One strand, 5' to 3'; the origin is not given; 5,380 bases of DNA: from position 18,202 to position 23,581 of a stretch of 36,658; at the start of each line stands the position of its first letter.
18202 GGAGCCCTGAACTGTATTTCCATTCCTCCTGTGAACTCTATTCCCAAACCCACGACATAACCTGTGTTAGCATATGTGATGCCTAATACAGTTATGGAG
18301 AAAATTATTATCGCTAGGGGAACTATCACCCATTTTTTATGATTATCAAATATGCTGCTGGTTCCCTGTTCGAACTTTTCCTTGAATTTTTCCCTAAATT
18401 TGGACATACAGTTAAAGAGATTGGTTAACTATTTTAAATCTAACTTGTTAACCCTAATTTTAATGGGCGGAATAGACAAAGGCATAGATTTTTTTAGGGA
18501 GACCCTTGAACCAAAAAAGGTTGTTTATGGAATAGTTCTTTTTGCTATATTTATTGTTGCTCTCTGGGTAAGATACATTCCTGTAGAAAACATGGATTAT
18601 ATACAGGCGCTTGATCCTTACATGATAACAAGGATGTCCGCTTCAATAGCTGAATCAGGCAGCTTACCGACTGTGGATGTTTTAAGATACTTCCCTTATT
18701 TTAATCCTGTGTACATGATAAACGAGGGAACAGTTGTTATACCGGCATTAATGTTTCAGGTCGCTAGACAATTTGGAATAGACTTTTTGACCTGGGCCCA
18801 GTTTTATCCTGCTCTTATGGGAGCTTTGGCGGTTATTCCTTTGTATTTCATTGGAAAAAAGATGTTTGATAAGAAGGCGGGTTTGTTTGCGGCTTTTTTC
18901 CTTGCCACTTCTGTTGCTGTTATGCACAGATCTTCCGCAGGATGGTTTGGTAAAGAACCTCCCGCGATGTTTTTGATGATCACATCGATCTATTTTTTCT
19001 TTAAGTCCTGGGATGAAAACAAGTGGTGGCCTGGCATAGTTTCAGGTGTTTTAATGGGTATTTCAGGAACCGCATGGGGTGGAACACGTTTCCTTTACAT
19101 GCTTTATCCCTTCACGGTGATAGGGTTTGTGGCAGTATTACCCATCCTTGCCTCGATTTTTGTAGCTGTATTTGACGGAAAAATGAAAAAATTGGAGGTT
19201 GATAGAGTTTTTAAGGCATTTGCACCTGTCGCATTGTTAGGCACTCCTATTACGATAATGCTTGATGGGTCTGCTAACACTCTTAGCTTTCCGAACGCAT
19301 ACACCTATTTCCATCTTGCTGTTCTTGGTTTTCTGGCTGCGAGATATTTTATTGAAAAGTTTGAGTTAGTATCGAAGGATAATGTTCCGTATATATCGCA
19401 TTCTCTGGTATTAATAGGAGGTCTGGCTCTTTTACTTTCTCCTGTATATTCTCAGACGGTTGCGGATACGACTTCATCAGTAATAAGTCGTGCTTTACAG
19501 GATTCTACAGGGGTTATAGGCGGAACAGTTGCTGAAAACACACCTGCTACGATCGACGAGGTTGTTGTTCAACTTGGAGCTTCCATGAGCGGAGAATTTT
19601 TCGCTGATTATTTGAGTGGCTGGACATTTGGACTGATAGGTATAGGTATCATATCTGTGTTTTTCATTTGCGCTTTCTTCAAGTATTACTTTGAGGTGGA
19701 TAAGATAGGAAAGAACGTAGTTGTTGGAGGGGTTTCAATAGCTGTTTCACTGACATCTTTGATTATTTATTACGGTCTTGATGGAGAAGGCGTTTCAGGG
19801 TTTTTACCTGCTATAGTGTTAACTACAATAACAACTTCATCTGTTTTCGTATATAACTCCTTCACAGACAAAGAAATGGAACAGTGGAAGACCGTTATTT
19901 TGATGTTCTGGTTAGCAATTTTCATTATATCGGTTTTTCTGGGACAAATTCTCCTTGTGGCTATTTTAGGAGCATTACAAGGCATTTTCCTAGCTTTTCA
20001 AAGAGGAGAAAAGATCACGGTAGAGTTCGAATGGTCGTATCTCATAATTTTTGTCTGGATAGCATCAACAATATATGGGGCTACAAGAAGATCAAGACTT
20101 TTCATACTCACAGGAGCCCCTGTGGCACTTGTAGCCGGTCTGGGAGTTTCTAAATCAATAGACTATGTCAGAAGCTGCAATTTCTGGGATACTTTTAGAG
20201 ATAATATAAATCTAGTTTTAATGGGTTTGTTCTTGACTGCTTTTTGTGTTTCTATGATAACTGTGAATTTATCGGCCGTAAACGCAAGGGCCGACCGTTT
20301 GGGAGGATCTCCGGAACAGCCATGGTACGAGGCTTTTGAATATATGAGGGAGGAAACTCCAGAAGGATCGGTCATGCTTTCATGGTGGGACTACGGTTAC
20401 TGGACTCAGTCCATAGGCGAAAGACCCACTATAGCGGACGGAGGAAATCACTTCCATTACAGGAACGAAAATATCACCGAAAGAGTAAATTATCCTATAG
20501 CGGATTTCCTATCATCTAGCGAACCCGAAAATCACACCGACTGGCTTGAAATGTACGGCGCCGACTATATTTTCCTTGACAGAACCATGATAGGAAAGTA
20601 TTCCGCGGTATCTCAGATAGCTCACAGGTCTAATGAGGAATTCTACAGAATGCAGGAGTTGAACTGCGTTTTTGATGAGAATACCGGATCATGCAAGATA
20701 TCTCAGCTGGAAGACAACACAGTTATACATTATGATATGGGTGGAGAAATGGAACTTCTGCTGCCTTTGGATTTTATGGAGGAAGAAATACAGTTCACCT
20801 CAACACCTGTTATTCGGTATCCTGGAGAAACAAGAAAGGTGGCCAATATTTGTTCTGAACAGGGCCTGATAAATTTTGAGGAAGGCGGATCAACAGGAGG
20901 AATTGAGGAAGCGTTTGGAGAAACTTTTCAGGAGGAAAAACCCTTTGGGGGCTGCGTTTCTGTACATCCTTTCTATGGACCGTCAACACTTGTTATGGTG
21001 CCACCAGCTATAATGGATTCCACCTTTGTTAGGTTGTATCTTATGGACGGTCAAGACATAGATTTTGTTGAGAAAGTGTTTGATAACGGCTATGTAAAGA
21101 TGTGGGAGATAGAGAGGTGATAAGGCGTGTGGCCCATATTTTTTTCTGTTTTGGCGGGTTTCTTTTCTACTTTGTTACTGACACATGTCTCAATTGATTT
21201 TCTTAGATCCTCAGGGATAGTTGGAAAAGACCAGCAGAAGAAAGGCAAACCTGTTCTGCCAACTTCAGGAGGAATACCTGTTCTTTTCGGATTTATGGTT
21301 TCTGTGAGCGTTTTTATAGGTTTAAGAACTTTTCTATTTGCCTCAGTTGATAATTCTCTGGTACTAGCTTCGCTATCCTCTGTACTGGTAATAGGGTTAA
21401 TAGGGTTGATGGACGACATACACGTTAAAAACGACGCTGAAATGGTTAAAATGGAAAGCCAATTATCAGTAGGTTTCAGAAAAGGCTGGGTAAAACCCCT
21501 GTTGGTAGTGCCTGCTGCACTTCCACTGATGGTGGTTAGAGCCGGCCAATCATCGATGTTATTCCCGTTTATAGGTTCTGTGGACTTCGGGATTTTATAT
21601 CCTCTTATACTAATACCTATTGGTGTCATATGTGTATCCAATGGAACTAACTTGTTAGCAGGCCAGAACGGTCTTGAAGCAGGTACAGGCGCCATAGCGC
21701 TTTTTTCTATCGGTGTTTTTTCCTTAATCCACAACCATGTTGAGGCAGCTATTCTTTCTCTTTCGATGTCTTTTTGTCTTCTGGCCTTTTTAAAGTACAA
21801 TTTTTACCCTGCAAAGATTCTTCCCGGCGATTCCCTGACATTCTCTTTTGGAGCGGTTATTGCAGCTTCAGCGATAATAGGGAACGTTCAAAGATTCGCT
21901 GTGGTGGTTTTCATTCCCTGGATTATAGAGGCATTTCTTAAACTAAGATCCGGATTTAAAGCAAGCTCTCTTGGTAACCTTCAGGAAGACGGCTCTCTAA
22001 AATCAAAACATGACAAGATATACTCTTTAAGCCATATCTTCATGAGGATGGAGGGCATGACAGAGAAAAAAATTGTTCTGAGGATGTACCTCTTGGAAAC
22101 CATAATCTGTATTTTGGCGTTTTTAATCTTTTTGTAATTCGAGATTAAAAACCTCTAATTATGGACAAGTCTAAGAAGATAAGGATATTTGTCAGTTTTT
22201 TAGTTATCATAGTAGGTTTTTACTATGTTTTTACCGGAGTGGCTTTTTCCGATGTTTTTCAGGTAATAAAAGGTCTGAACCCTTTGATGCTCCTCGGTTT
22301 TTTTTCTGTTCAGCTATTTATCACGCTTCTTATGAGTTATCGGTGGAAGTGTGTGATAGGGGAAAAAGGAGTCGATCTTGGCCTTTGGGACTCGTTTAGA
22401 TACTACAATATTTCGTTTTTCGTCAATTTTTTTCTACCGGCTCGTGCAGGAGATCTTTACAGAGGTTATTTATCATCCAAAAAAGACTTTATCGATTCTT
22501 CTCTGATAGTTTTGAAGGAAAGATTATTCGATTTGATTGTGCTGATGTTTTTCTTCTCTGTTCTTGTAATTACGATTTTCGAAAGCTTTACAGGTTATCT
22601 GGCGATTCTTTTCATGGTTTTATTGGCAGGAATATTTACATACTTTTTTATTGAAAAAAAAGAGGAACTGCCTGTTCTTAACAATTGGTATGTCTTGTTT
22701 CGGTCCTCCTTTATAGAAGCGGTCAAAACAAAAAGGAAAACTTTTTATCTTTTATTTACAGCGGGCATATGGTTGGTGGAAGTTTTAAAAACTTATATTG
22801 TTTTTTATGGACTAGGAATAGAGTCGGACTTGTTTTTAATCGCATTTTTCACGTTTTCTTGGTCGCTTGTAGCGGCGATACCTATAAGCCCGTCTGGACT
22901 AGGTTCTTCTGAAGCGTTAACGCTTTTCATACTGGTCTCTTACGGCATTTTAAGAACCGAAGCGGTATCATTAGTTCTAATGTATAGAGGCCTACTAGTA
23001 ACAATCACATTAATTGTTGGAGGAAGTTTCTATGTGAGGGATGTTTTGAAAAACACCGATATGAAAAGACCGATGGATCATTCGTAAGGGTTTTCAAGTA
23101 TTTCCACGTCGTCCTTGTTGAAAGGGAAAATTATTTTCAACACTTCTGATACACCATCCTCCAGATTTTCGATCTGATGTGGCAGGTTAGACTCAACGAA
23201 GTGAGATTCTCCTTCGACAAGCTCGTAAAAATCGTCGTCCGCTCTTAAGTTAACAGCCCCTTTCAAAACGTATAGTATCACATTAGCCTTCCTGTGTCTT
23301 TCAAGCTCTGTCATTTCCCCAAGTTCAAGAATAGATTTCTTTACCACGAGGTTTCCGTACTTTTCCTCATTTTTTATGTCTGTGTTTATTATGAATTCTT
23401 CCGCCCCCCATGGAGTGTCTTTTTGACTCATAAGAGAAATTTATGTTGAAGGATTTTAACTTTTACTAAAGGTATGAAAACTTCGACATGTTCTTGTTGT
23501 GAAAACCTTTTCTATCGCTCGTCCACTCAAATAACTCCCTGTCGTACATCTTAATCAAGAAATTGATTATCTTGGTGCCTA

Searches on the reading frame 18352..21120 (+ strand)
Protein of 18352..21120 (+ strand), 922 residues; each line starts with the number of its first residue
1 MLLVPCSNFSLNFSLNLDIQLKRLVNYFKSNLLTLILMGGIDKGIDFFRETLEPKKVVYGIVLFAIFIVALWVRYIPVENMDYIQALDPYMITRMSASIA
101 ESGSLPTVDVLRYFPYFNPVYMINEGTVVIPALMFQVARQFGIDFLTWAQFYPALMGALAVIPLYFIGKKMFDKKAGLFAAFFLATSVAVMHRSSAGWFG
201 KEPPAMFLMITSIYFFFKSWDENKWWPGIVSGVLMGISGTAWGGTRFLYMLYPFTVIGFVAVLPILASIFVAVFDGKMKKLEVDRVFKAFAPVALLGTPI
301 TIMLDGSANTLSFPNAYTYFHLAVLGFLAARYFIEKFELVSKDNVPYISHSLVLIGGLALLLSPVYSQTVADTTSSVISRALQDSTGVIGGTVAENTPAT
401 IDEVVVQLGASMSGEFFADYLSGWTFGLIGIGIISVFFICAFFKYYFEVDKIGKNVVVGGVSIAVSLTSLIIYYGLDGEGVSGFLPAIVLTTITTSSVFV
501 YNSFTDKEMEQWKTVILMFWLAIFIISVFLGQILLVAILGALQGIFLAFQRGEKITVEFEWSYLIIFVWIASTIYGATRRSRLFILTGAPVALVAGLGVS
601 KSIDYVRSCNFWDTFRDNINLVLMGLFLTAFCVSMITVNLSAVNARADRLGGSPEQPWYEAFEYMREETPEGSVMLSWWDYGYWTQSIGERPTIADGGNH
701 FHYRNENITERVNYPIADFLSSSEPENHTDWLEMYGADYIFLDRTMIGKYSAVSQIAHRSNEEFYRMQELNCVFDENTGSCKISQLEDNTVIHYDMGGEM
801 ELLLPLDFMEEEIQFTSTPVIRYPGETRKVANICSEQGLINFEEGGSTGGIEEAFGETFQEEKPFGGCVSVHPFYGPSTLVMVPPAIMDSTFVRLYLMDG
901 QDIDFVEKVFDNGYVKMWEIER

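Call 69: search_protein_families(library=pfam, proteins=[window:18352-21120:+], max_evalue=0.0001)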
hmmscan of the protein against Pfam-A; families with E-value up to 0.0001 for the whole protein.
window:18352-21120:+ (922 aa): 3 families
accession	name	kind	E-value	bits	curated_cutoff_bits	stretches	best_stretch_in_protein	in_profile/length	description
PF02516.20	STT3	-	1.8e-11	44.7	24.5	1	61-347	5-288/405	Oligosaccharyl transferase STT3, N-terminal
PF13231.12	PMT_2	-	1.1e-07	32.6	26.1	1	151-238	26-111/160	Dolichyl-phosphate-mannose-protein mannosyltransferase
PF21436.2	STT3-PglB_core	-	6.3e-06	27.2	23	1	673-703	3-33/131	STT3/PglB/AglB core domain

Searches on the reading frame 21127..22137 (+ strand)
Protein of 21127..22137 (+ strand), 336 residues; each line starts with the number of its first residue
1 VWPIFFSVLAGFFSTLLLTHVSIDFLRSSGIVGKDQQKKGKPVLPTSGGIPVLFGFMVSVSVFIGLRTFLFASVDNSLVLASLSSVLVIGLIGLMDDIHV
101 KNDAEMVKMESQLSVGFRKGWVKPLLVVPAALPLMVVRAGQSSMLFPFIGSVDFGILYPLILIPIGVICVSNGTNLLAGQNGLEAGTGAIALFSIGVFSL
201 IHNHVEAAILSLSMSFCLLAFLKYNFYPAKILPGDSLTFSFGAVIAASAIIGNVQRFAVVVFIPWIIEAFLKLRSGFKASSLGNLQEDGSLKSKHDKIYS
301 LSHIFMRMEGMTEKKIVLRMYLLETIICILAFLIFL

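Call 69: search_protein_families(library=pfam, proteins=[window:21127-22137:+], max_evalue=0.0001)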
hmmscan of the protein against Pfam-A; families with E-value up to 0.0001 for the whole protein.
window:21127-22137:+ (336 aa): 1 family
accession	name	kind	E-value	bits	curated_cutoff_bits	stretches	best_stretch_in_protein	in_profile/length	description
PF00953.26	Glycos_transf_4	-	6.4e-28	98.2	27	1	81-252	3-159/160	Glycosyl transferase family 4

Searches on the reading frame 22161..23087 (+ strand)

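Call 69: search_protein_families(library=pfam, proteins=[window:22161-23087:+], max_evalue=0.0001)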
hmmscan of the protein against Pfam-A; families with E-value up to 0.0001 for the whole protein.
window:22161-23087:+ (308 aa): 1 family
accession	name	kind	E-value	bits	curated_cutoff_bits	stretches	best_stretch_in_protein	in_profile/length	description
PF03706.18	LPG_synthase_TM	-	6.2e-38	131.4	33.4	1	9-287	1-302/302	Lysylphosphatidylglycerol synthase TM region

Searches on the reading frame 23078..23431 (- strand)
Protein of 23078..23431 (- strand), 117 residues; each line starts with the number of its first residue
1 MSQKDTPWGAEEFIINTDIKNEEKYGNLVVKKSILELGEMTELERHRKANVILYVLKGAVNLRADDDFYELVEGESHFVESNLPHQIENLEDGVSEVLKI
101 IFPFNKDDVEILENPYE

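Call 69: search_protein_families(library=pfam, proteins=[window:23078-23431:-], max_evalue=0.0001)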
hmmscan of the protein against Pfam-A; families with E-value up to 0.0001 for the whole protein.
window:23078-23431:- (117 aa): 1 family
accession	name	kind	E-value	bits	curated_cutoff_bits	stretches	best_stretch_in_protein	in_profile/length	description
PF07883.17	Cupin_2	-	3.2e-10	40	27.2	1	35-98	5-67/70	Cupin domain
